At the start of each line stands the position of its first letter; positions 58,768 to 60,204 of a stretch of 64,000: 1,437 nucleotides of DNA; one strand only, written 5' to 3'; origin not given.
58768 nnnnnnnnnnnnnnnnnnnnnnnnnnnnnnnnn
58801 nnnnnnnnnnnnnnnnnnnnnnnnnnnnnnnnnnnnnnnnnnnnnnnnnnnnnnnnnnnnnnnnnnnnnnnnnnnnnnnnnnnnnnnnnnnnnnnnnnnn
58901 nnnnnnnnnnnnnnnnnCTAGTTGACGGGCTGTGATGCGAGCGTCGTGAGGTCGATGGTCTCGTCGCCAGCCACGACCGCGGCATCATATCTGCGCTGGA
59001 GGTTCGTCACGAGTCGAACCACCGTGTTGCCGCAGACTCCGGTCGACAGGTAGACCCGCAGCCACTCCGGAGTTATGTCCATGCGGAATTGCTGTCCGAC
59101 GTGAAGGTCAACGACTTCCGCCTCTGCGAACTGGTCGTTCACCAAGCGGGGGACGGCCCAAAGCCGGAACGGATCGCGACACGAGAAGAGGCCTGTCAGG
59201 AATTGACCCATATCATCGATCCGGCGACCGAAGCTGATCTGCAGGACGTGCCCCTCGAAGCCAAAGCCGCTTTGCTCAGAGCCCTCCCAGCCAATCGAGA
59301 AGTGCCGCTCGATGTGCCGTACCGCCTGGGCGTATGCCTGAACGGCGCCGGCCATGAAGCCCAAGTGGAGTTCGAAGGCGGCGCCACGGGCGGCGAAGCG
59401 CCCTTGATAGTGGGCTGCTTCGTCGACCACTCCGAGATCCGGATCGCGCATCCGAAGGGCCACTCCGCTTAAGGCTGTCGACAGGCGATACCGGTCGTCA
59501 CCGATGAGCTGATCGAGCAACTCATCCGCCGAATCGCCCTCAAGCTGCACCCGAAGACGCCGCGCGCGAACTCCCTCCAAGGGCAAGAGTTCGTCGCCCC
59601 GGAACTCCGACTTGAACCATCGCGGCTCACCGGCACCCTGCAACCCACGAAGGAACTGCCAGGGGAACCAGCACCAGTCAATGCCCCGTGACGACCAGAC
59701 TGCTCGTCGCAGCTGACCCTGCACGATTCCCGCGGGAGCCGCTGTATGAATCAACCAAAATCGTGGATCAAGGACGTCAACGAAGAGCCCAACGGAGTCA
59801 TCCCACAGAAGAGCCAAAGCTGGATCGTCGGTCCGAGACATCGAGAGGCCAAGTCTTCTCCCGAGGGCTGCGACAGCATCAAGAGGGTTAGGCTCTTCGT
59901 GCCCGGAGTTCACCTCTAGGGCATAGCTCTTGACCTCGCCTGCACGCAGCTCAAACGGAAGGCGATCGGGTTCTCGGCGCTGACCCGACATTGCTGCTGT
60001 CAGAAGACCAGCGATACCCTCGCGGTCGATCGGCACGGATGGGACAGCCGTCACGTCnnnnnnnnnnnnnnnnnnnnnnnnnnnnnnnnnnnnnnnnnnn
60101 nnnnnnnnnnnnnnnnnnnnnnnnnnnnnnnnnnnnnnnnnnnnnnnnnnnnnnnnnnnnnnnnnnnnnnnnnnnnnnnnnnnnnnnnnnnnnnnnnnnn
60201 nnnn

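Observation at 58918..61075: Lower-GC two-gene module (PD-(D/E)xK-like nuclease plus unassignable 378-aa partner) sandwiched between a repeat-bounded cassette and a decayed type I hsdR: candidate undescribed defence-type system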

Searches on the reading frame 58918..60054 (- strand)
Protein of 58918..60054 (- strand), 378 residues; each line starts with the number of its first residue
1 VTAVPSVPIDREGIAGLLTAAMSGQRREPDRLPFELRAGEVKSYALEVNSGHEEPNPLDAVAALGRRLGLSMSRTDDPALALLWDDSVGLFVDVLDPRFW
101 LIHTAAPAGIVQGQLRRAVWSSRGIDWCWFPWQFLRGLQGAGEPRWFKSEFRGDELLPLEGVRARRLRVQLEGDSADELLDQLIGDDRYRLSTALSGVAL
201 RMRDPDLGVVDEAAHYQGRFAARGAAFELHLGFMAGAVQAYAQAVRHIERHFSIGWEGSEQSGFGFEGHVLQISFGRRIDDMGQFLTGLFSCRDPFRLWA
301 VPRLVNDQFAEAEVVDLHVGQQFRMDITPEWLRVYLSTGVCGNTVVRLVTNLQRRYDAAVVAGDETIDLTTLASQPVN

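Call 3: search_protein_families(library=pfam, proteins=[window:58918-60054:-], max_evalue=1)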
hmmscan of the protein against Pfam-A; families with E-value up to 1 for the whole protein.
window:58918-60054:- (378 aa): 0 families

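Call 4: search_protein_families(library=padloc, proteins=[window:58918-60054:-], max_evalue=1)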
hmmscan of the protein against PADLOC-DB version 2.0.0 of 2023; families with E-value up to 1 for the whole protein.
window:58918-60054:- (378 aa): 0 families

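Call 5: search_protein_families(library=ncbifam, proteins=[window:58918-60054:-], max_evalue=1)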
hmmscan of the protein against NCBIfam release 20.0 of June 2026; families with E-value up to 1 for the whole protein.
window:58918-60054:- (378 aa): 0 families

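Call 7: find_homologous_proteins(query=window:58918-60054:-)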
Query window:58918-60054:- (378 aa): 109 proteins with E <= 0.001 among 8000 candidates.
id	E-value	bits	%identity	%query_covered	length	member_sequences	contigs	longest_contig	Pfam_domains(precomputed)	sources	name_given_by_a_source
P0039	4.2e-245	831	97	100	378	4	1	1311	PF25924.1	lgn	-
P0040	2.1e-214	730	85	100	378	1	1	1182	PF25924.1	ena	-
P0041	7.3e-198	675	83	94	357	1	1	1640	PF25924.1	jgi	jgi:hypothetical protein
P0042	2.2e-128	447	57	95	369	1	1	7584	PF25924.1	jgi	jgi:hypothetical protein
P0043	1.9e-126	440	56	96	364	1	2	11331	PF25924.1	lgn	-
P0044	3.7e-121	423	56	95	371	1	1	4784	PF25924.1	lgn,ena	-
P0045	7.2e-120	419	55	94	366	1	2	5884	PF25924.1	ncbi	-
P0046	2.2e-118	414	53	95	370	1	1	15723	PF25924.1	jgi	jgi:hypothetical protein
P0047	1.3e-117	411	55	96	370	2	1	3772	PF25924.1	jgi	jgi:hypothetical protein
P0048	1.2e-116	408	53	93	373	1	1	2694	PF25924.1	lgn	-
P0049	2.0e-115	404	53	96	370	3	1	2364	PF25924.1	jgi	jgi:hypothetical protein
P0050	3.5e-115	403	52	94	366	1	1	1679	PF25924.1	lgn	-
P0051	1.2e-114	402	52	96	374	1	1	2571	PF25924.1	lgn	-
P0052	5.8e-113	396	50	93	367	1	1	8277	PF25924.1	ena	-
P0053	6.1e-112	393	52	93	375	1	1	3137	PF25924.1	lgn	-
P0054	1.3e-111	392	51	94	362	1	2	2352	PF25924.1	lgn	-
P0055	2.6e-111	391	51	93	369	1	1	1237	PF25924.1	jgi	jgi:hypothetical protein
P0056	2.2e-110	387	48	93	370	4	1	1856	PF25924.1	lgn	-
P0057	3.0e-110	387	53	93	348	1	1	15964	PF25924.1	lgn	-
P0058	4.7e-110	386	52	90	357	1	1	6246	PF25924.1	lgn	-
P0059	3.0e-109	384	52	94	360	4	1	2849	PF25924.1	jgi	jgi:hypothetical protein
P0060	9.8e-108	379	51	92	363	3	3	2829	PF25924.1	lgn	-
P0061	3.1e-107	377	48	95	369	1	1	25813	PF25924.1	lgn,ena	-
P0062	1.1e-106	375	49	93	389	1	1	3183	PF25924.1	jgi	jgi:hypothetical protein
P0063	1.5e-106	375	49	97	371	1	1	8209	PF25924.1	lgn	-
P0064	1.6e-106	375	50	96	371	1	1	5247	PF25924.1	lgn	-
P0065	3.2e-106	374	53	90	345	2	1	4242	PF25924.1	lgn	-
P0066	4.8e-106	373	50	90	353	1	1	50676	PF25924.1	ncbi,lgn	-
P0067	2.4e-105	371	51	96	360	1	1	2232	PF25924.1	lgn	-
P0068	4.1e-105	370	50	92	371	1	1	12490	PF25924.1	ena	-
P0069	6.7e-105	369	51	94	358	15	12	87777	PF25924.1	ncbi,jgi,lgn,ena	ncbi:MAG: hypothetical protein ABSG37_11985 [Candidatus Limnocylindrales bacterium]|jgi:hypothetical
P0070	1.3e-103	365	51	93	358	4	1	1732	PF25924.1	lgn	-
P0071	7.4e-103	363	49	95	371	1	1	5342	PF25924.1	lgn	-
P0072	1.7e-102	362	48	96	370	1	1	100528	PF25924.1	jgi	jgi:hypothetical protein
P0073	1.3e-101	359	46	95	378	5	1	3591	PF25924.1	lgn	-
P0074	1.4e-100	355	46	99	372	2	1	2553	PF25924.1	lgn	-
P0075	1.6e-100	355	53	87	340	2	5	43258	PF25924.1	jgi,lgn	-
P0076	2.4e-100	354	45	99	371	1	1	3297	PF25924.1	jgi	jgi:hypothetical protein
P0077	7.4e-99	350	54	79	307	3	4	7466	PF25924.1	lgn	-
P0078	2.5e-98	348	47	96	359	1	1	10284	PF25924.1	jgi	jgi:hypothetical protein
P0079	3.1e-98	348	45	97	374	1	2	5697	PF25924.1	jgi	jgi:hypothetical protein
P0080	1.1e-97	346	50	92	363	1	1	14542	PF25924.1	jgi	jgi:hypothetical protein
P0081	1.3e-97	345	46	92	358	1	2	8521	PF25924.1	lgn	-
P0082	2.5e-97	345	45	95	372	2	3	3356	PF25924.1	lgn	-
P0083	4.2e-97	344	46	94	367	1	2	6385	PF25924.1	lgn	-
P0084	1.1e-95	339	47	94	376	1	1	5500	PF25924.1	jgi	jgi:hypothetical protein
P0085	1.2e-93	332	44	94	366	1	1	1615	PF25924.1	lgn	-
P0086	3.5e-91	324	47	85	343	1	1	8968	PF25924.1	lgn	-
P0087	1.2e-90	323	48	85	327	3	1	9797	PF25924.1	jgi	-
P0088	2.2e-90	322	45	93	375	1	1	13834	PF25924.1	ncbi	ncbi:MAG: hypothetical protein ACYC1D_05415 [Acidimicrobiales bacterium]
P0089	4.6e-90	321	45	85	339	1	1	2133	PF25924.1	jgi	-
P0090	1.3e-89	319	46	94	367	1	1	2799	PF25924.1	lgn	-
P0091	1.8e-89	319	44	95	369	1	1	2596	PF25924.1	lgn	-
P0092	5.3e-89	317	42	92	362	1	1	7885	PF25924.1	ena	-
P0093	6.8e-89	317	44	93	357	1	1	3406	PF25924.1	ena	-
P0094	1.2e-88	316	44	94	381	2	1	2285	PF25924.1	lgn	-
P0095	2.5e-88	315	45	90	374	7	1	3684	PF25924.1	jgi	-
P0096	5.6e-87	310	45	95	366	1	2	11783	PF25924.1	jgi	jgi:hypothetical protein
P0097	2.9e-81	292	57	61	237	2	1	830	PF25924.1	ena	-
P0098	1.2e-80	290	42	94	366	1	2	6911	PF25924.1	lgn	-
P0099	4.4e-79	284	43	94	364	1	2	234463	PF25924.1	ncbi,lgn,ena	-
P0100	8.9e-79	283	43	94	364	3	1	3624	PF25924.1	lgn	-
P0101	1.3e-74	270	42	94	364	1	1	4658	PF25924.1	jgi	jgi:hypothetical protein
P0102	9.4e-66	241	47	65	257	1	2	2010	PF25924.1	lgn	-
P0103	3.3e-64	236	52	60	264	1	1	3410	PF25924.1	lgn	-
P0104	4.5e-64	235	43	77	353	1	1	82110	PF25924.1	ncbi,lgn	ncbi:MAG TPA: hypothetical protein VFZ32_19020 [Micromonosporaceae bacterium]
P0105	2.2e-63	233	42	87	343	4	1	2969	PF25924.1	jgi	jgi:hypothetical protein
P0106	5.5e-62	228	43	78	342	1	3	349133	PF25924.1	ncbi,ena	-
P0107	2.3e-61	226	43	77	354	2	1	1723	PF25924.1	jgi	jgi:hypothetical protein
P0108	3.0e-61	226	40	87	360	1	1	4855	PF25924.1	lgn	-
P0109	8.1e-61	224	40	87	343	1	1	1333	PF25924.1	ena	-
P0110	1.3e-60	224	39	79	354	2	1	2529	PF25924.1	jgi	-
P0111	1.5e-59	220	38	87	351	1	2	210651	PF25924.1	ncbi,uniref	ncbi:hypothetical protein [Actinoplanes sp. G11-F43]|uniref:hypothetical protein n=1 Tax=Actinoplane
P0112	1.7e-59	220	39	90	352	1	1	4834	PF25924.1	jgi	jgi:hypothetical protein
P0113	6.0e-59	218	39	87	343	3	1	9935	PF25924.1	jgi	jgi:hypothetical protein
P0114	4.0e-58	215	41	78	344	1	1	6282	PF25924.1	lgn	-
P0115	5.1e-58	215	39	85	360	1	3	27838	PF25924.1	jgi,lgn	jgi:hypothetical protein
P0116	6.3e-58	215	41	74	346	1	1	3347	PF25924.1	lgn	-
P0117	1.3e-57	214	41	73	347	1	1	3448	PF25924.1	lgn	-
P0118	2.2e-57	213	40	74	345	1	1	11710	PF25924.1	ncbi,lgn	-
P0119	2.3e-56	210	39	86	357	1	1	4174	PF25924.1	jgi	jgi:hypothetical protein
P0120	2.6e-56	210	40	87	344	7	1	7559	PF25924.1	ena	-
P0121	2.9e-55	206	38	87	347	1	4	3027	PF25924.1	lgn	-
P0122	6.3e-55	205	38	94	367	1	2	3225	PF25924.1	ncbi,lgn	-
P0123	9.0e-54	201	37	87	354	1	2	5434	PF25924.1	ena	-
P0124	1.4e-53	201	40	78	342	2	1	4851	PF25924.1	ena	-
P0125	1.7e-53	200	38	83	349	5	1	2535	PF25924.1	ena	-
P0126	3.8e-53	199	37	79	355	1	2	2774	PF25924.1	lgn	-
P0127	6.4e-53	198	39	78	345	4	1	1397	PF25924.1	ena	-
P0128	1.0e-52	198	38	85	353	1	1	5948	PF25924.1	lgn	-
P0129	1.3e-52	197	38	89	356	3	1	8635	PF25924.1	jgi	jgi:hypothetical protein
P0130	3.7e-52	196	36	88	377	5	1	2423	PF25924.1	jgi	jgi:hypothetical protein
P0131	1.1e-51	194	37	87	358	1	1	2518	PF25924.1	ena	-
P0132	1.4e-51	194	34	85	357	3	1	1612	PF25924.1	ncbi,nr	ncbi:MAG: hypothetical protein LC808_37735 [Actinobacteria bacterium]|nr:hypothetical protein [Actin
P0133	2.0e-51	193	35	84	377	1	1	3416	PF25924.1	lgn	-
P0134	1.3e-50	191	34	89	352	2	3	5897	PF25924.1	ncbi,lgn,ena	-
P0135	3.0e-50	190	38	87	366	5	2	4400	PF25924.1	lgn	-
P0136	5.5e-50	189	35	90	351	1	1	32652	PF25924.1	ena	-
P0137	1.3e-49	188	36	79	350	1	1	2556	PF25924.1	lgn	-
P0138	6.9e-47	179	34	87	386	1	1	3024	PF25924.1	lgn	-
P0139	7.0e-47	178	35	83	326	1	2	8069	PF25924.1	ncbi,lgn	ncbi:MAG: hypothetical protein ACRD0K_22790 [Egibacteraceae bacterium]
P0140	3.7e-42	163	32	73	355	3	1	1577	PF25924.1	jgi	jgi:hypothetical protein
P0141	1.4e-34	138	31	89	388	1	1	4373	PF25924.1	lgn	-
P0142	1.7e-34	138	31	87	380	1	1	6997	PF25924.1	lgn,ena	-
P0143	6.5e-34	136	29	89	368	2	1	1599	PF25924.1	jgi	-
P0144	1.7e-32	131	34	75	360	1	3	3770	PF25924.1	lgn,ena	-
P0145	8.5e-32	129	33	72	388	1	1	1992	PF25924.1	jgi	-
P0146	5.2e-24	103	36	46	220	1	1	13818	PF25924.1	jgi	jgi:hypothetical protein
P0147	3.1e-23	101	27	86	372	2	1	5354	PF25924.1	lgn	-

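Call 23: search_solved_structures(query=A2, max_evalue=10, show_alignments=2)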
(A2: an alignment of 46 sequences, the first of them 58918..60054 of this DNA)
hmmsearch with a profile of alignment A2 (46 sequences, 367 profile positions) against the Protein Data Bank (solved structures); distinct sequences matched with E-value up to 10: 0.

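Call 24: find_encoding_contigs(protein=P0111, flank=10000, max_places=2)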
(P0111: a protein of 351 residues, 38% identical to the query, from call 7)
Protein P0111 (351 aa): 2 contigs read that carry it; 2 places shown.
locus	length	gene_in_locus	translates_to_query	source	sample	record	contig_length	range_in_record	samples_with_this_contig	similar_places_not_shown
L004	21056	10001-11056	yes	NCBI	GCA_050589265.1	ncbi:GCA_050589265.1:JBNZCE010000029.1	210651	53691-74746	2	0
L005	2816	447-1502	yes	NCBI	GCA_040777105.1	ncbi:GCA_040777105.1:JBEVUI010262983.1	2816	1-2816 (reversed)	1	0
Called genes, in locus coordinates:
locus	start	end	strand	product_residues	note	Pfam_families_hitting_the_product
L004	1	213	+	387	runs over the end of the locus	PF00266:Aminotran_5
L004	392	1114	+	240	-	PF13489:Methyltransf_23, PF08241:Methyltransf_11 (weak), PF08242:Methyltransf_12, PF13649:Methyltransf_25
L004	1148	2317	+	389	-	PF00067:p450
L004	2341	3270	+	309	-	PF00781:DAGK_cat, PF19279:YegS_C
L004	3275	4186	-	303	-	PF00657:Lipase_GDSL, PF13472:Lipase_GDSL_2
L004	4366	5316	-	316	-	PF01925:TauE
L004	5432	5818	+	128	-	PF04237:YjbR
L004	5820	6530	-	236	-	PF07987:DUF1775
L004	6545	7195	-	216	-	PF04234:CopC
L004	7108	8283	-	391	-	PF04261:Dyp_perox_N, PF20628:Dyp_perox_C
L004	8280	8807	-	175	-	-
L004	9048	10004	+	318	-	PF27326:MJECL32 (weak)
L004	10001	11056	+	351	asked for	PF25924:MJECL33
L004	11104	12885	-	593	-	PF12229:PG_binding_4, PF04294:VanW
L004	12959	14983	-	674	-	PF00072:Response_reg, PF08448:PAS_4 (faint), PF02518:HATPase_c, PF00072:Response_reg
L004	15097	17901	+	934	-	PF00989:PAS, PF08448:PAS_4, PF13426:PAS_9, PF08447:PAS_3, PF00989:PAS, PF08448:PAS_4, PF13426:PAS_9, PF00512:HisKA, +4 more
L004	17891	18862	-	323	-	PF03741:TerC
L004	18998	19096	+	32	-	-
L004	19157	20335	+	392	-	PF07690:MFS_1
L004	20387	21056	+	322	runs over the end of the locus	PF14525:AraC_binding_2, PF12833:HTH_18, PF00165:HTH_AraC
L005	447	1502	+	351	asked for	PF25924:MJECL33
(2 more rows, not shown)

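Call 25: find_encoding_contigs(protein=P0069, flank=10000, max_places=3)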
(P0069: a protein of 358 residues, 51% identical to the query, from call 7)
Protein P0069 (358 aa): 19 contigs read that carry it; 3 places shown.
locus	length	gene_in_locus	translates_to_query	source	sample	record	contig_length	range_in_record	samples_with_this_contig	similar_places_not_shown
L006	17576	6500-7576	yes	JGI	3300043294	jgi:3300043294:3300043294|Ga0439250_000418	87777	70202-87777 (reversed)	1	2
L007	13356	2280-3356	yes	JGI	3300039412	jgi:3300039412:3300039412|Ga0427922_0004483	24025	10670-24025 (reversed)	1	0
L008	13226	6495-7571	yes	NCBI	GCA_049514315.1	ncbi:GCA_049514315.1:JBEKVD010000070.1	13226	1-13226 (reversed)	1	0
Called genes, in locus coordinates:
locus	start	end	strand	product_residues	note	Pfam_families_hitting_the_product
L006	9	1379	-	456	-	PF12161:HsdM_N, PF02384:N6_Mtase, PF01170:UPF0020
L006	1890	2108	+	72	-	-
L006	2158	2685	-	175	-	-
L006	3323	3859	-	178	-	-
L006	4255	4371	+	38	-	-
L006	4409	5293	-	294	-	PF13276:HTH_21, PF00665:rve, PF13683:rve_3, PF13333:rve_2 (weak)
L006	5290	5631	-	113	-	PF01527:HTH_Tnp_1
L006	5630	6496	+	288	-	-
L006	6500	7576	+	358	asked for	PF25924:MJECL33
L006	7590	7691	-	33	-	-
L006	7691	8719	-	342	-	-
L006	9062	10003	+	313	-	PF02899:Phage_int_SAM_1 (faint), PF00589:Phage_integrase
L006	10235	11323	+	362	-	PF08281:Sigma70_r4_2, PF00196:GerE (weak), PF04545:Sigma70_r4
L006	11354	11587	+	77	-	-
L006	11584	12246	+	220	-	-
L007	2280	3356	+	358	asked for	PF25924:MJECL33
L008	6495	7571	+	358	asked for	PF25924:MJECL33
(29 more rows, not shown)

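Call 29: predict_structure(alignment_id=A2)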
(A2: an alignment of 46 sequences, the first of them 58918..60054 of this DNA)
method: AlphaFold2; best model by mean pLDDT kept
length: 378 residues; sequences in the alignment: 46
mean_pLDDT: 93.6   pTM: 0.92
mean pLDDT of the five models: 93.6, 92.9, 92.8, 92.6, 92.2
residues with pLDDT >= 90: 336; 70-90: 22; 50-70: 19; < 50: 1
segments of 3 or more residues with pLDDT < 50: none
pLDDT, mean of each block of 10 residues (from residue 1): 87 96 84 94 96 81 95 97 97 97 98 96 95 94 97 96 95 95 96 98 98 98 98 97 94 89 91 96 97 95 97 96 98 96 97 97 72 58
secondary structure, 60 per line:
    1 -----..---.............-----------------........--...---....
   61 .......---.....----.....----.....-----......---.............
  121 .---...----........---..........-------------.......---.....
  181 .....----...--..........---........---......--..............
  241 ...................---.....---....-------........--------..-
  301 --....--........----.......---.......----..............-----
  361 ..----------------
elements in order: H11-23 E41-48 H57-67 E71-75 E80-84 E89-93 E99-104 H108-121 E125-127 H132-139 E143-152 E166-172 H176-185 E195-204 E208-215 E219-224 H227-252 E253-259 E263-267 E271-274 H282-289 E303-306 E309-316 E321-327 E331-337 H342-355
